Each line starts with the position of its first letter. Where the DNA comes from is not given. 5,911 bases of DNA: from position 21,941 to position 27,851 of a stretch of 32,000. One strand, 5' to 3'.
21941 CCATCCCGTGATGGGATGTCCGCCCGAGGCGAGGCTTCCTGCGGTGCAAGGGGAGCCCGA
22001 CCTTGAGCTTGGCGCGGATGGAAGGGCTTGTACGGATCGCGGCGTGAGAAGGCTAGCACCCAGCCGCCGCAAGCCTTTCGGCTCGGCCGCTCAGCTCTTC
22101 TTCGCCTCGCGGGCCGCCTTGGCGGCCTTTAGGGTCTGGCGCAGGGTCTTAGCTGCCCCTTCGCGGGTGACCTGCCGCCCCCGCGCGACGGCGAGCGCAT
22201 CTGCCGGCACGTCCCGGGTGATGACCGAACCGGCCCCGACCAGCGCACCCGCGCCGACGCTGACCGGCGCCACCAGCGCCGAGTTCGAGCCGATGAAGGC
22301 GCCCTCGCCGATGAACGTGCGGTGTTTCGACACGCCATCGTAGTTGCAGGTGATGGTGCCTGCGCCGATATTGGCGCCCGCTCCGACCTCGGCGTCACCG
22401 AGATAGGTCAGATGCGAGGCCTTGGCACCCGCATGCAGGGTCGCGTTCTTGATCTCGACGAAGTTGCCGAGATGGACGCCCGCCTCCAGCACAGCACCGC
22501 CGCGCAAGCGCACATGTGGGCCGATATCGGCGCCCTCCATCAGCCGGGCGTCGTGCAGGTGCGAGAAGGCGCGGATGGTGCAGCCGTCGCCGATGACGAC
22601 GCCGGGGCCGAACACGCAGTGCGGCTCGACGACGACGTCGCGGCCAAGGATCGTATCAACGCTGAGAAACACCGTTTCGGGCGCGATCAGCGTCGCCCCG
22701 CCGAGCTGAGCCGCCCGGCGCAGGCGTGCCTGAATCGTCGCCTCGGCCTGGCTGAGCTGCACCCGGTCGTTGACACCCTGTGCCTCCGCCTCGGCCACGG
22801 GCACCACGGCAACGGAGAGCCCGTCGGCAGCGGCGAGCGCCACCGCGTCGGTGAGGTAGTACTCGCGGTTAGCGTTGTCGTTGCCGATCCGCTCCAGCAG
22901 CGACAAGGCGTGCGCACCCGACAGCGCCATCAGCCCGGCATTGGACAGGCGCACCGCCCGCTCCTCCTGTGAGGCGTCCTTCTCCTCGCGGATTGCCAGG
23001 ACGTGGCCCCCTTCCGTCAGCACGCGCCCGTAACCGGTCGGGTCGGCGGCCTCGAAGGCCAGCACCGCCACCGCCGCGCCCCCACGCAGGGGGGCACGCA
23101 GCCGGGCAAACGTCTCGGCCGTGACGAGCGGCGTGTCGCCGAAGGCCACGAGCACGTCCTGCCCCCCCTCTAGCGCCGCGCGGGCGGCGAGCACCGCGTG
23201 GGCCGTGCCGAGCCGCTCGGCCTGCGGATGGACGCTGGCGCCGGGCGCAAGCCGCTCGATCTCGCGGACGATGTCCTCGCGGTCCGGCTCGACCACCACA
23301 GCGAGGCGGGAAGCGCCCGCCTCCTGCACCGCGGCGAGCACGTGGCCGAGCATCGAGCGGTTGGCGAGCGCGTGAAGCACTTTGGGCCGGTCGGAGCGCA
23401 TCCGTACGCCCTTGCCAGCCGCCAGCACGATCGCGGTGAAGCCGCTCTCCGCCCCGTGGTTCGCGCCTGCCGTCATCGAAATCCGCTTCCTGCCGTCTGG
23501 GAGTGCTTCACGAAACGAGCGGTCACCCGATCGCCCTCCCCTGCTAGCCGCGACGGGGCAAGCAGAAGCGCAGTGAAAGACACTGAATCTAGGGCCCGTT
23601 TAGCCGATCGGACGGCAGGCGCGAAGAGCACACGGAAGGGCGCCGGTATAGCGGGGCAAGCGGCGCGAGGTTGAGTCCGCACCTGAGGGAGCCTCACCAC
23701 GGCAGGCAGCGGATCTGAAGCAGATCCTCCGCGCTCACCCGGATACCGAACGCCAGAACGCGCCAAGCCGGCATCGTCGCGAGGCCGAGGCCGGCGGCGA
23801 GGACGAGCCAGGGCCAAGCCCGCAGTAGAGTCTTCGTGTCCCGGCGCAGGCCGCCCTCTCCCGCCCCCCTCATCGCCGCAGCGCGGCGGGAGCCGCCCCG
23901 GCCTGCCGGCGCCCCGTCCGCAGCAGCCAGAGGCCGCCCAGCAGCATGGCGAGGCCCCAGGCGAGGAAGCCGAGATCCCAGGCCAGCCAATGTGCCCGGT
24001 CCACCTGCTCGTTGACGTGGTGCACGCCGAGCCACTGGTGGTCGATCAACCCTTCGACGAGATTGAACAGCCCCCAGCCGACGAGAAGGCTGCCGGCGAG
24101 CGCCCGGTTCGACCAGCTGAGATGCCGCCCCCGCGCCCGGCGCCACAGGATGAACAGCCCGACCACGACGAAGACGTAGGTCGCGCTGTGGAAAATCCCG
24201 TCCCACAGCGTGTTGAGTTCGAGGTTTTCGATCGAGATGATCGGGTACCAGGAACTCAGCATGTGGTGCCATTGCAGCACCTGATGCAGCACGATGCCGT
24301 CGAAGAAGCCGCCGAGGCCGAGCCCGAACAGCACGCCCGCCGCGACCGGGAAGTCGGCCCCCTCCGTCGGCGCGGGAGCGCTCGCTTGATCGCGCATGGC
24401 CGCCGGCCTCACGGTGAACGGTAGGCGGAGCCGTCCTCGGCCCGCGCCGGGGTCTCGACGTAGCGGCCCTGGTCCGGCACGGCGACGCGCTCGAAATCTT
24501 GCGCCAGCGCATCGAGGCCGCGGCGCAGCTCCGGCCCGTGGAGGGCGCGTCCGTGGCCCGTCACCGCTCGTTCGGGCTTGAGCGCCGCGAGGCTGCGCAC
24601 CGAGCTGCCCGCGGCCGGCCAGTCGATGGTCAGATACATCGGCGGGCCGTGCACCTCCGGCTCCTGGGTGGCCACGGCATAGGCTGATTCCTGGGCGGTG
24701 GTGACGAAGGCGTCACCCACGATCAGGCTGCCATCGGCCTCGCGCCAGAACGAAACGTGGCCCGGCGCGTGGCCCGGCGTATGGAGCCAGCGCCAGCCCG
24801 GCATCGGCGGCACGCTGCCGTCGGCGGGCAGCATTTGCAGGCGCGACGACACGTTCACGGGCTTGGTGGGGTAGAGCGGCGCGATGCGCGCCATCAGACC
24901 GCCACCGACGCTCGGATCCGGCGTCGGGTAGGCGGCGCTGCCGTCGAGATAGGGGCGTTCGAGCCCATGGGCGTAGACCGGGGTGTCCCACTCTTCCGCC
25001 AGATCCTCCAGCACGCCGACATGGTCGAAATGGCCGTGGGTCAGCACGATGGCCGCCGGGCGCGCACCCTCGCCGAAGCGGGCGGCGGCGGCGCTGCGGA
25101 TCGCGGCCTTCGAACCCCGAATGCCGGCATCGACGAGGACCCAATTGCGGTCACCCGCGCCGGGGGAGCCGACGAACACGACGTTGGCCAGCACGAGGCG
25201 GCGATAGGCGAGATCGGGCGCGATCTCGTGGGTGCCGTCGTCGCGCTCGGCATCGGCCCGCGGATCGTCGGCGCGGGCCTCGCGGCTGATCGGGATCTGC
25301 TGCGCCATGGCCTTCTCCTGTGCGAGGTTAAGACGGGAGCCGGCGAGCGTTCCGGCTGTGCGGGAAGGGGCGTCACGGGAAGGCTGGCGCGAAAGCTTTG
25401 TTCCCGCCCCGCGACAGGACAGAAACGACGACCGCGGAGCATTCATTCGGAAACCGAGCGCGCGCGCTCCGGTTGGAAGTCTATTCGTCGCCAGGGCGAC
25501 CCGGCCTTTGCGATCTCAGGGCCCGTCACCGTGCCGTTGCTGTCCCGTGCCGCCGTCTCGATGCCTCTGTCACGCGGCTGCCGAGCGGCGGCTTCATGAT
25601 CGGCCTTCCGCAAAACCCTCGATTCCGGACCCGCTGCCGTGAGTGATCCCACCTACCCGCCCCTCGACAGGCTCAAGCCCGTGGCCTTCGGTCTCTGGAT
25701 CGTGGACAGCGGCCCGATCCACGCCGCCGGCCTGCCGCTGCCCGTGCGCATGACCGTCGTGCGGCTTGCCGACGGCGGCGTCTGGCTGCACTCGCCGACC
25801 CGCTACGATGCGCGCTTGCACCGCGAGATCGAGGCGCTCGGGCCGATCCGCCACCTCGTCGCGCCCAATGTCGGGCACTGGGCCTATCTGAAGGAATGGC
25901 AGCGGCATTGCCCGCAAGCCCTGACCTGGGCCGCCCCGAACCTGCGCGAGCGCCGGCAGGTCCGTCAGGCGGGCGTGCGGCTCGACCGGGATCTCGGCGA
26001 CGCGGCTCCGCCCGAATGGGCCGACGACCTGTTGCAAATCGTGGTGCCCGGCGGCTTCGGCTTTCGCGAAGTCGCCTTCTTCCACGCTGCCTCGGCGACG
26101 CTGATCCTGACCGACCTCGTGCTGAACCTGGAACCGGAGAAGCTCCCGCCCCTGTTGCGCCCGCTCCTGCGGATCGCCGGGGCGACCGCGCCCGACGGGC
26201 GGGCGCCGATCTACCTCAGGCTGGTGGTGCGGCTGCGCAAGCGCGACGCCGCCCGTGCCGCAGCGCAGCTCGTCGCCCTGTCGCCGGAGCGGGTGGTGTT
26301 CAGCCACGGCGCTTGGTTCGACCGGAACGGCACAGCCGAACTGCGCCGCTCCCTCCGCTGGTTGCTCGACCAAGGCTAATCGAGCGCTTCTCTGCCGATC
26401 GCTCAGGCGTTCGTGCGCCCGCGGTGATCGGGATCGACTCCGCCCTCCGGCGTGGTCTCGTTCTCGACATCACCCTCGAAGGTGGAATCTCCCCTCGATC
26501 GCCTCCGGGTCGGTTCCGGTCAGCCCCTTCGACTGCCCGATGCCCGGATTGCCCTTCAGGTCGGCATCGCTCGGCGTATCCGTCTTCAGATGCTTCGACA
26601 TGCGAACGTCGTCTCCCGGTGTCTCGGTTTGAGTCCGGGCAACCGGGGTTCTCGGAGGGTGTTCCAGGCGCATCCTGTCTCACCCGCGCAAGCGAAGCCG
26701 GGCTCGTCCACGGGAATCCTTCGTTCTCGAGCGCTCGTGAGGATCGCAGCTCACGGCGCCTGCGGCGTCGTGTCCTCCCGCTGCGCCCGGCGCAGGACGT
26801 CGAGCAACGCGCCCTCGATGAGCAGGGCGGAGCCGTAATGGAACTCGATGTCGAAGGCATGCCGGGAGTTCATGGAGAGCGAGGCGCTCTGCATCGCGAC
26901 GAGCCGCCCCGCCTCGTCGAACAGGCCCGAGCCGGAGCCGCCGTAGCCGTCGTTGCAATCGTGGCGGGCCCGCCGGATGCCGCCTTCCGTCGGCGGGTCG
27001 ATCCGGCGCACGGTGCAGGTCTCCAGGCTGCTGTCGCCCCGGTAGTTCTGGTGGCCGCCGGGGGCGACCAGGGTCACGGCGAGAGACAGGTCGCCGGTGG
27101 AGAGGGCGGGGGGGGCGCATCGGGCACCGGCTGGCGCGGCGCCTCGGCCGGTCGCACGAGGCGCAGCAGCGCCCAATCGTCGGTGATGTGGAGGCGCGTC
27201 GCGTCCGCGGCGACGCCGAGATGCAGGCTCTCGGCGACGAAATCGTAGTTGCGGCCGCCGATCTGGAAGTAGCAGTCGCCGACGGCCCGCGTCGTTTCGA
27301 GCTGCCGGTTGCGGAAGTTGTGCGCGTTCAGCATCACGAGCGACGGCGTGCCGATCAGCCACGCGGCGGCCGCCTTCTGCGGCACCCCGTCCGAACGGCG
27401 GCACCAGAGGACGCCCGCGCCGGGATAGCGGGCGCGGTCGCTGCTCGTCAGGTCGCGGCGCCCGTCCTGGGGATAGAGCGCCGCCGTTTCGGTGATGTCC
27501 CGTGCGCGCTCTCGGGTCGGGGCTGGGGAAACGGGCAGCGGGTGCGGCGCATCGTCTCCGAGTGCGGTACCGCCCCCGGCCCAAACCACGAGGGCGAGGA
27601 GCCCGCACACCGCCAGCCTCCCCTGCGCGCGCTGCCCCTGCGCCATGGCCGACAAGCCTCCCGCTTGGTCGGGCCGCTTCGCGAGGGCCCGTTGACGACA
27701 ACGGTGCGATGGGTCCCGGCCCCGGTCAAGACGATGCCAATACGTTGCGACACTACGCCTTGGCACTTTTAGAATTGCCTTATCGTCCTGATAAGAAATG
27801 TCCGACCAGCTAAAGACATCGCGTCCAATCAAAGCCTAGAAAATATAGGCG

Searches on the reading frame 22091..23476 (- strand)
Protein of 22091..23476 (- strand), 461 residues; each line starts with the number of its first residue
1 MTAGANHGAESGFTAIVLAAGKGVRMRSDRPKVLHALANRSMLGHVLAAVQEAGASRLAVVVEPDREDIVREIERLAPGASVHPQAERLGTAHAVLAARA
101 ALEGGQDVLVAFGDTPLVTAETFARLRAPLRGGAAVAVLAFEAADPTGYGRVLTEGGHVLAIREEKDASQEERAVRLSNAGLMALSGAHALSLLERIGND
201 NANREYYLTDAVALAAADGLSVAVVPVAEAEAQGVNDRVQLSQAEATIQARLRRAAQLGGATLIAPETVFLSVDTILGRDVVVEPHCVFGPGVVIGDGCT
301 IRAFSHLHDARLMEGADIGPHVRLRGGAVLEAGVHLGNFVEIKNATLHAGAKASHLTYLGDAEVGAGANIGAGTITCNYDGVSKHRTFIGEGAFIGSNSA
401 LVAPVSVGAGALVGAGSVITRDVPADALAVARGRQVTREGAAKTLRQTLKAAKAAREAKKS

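Call 25: search_protein_families(library=pfam, proteins=[window:22091-23476:-], max_evalue=0.001)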
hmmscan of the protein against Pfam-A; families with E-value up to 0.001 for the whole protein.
window:22091-23476:- (461 aa): 7 families
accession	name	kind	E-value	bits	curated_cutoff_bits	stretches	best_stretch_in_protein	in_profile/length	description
PF00132.30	Hexapep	-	3e-24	84.1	27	2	274-307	1-34/36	Bacterial transferase hexapeptide (six repeats)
PF12804.13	NTP_transf_3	-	2.8e-19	70.3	27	1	15-151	1-135/160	MobA-like NTP transferase domain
PF01128.25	IspD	-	2.7e-10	40.9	27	1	14-142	2-129/221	2-C-methyl-D-erythritol 4-phosphate cytidylyltransferase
PF25084.1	LbH_EIF2B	-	3.7e-09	37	54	2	279-355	8-83/105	EIF2B subunit epsilon LbH domain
PF00483.29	NTP_transferase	-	1.3e-08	35.2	21.2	1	15-164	2-162/245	Nucleotidyl transferase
PF14602.12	Hexapep_2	-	1.6e-07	31.4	27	1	389-421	4-34/34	Hexapeptide repeat of succinyl-transferase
PF25087.1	GMPPB_C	-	4.1e-07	30.1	39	0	274-313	10-49/110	GMPPB C-terminal domain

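Call 68: find_encoding_contigs(protein=window:22091-23476:-, flank=10000, max_places=8)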
Protein window:22091-23476:- (461 aa): 23 contigs read that carry it; 8 places shown.
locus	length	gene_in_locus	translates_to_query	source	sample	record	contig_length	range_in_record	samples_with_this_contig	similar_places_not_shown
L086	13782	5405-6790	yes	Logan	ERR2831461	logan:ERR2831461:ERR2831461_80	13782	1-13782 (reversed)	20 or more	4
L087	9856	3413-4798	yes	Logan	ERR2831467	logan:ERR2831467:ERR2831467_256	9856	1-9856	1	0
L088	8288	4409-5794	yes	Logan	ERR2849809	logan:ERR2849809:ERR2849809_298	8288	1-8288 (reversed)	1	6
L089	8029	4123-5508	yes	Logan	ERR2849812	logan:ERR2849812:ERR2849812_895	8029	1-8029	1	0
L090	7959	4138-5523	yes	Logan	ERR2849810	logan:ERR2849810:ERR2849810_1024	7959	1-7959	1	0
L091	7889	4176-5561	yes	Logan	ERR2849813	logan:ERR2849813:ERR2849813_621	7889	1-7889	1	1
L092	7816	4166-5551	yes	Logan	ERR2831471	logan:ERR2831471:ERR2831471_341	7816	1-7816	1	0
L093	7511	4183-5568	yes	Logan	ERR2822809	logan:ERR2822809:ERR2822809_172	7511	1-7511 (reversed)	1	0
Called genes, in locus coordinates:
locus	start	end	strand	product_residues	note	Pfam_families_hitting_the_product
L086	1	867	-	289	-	?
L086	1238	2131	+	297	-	PF13365:Trypsin_2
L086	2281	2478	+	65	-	-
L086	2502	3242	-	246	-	PF14234:DUF4336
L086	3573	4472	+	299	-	PF00753:Lactamase_B, PF12706:Lactamase_B_2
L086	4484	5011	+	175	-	PF10002:DUF2243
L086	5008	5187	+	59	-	-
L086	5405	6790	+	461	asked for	PF00483:NTP_transferase, PF01128:IspD, PF12804:NTP_transf_3, PF25084:LbH_EIF2B (faint), PF00132:Hexapep, PF25087:GMPPB_C (weak), PF00132:Hexapep, PF14602:Hexapep_2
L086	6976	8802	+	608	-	PF13522:GATase_6, PF13537:GATase_7, PF01380:SIS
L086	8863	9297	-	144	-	PF03928:HbpS-like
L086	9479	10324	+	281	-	PF04367:DUF502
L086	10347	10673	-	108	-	-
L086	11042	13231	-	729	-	PF01336:tRNA_anti-codon (weak), PF00270:DEAD, PF04851:ResIII, PF00271:Helicase_C, PF19833:RecG_dom3_C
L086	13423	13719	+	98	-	PF03937:Sdh5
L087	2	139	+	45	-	?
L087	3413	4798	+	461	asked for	PF00483:NTP_transferase, PF01128:IspD, PF12804:NTP_transf_3, PF25084:LbH_EIF2B (faint), PF00132:Hexapep, PF25087:GMPPB_C (weak), PF00132:Hexapep, PF14602:Hexapep_2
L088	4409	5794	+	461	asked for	PF00483:NTP_transferase, PF01128:IspD, PF12804:NTP_transf_3, PF25084:LbH_EIF2B (faint), PF00132:Hexapep, PF25087:GMPPB_C (weak), PF00132:Hexapep, PF14602:Hexapep_2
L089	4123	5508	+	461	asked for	PF00483:NTP_transferase, PF01128:IspD, PF12804:NTP_transf_3, PF25084:LbH_EIF2B (faint), PF00132:Hexapep, PF25087:GMPPB_C (weak), PF00132:Hexapep, PF14602:Hexapep_2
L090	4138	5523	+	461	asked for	PF00483:NTP_transferase, PF01128:IspD, PF12804:NTP_transf_3, PF25084:LbH_EIF2B (faint), PF00132:Hexapep, PF25087:GMPPB_C (weak), PF00132:Hexapep, PF14602:Hexapep_2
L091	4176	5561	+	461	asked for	PF00483:NTP_transferase, PF01128:IspD, PF12804:NTP_transf_3, PF25084:LbH_EIF2B (faint), PF00132:Hexapep, PF25087:GMPPB_C (weak), PF00132:Hexapep, PF14602:Hexapep_2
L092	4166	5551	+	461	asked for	PF00483:NTP_transferase, PF01128:IspD, PF12804:NTP_transf_3, PF25084:LbH_EIF2B (faint), PF00132:Hexapep, PF25087:GMPPB_C (weak), PF00132:Hexapep, PF14602:Hexapep_2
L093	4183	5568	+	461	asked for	PF00483:NTP_transferase, PF01128:IspD, PF12804:NTP_transf_3, PF25084:LbH_EIF2B (faint), PF00132:Hexapep, PF25087:GMPPB_C (weak), PF00132:Hexapep, PF14602:Hexapep_2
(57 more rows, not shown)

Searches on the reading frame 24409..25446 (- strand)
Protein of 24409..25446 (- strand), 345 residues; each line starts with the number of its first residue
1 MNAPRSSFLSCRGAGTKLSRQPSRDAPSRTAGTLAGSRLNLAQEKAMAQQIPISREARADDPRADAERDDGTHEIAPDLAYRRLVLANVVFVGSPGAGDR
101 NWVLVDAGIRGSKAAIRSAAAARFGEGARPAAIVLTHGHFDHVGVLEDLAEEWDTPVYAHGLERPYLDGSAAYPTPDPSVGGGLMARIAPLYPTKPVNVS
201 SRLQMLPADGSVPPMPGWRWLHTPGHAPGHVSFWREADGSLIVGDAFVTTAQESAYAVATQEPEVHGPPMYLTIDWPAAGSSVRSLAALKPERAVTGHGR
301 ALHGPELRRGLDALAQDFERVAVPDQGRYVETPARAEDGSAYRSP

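Call 25: search_protein_families(library=pfam, proteins=[window:24409-25446:-], max_evalue=0.001)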
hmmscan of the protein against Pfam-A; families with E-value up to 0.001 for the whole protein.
window:24409-25446:- (345 aa): 2 families
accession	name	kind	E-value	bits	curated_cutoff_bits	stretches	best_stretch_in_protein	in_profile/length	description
PF00753.33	Lactamase_B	-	2.8e-34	119.2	22.7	1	86-298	5-196/196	Metallo-beta-lactamase superfamily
PF12706.13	Lactamase_B_2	-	6e-09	36.2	27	1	101-214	1-116/200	Beta-lactamase superfamily domain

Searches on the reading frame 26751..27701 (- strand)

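Call 25: search_protein_families(library=pfam, proteins=[window:26751-27701:-], max_evalue=0.001)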
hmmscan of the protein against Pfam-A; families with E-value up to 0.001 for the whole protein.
window:26751-27701:- (316 aa): 1 family
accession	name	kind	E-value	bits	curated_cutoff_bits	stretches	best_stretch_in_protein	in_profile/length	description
PF13365.12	Trypsin_2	-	0.00024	22.3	27.6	1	201-270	78-144/144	Trypsin-like peptidase domain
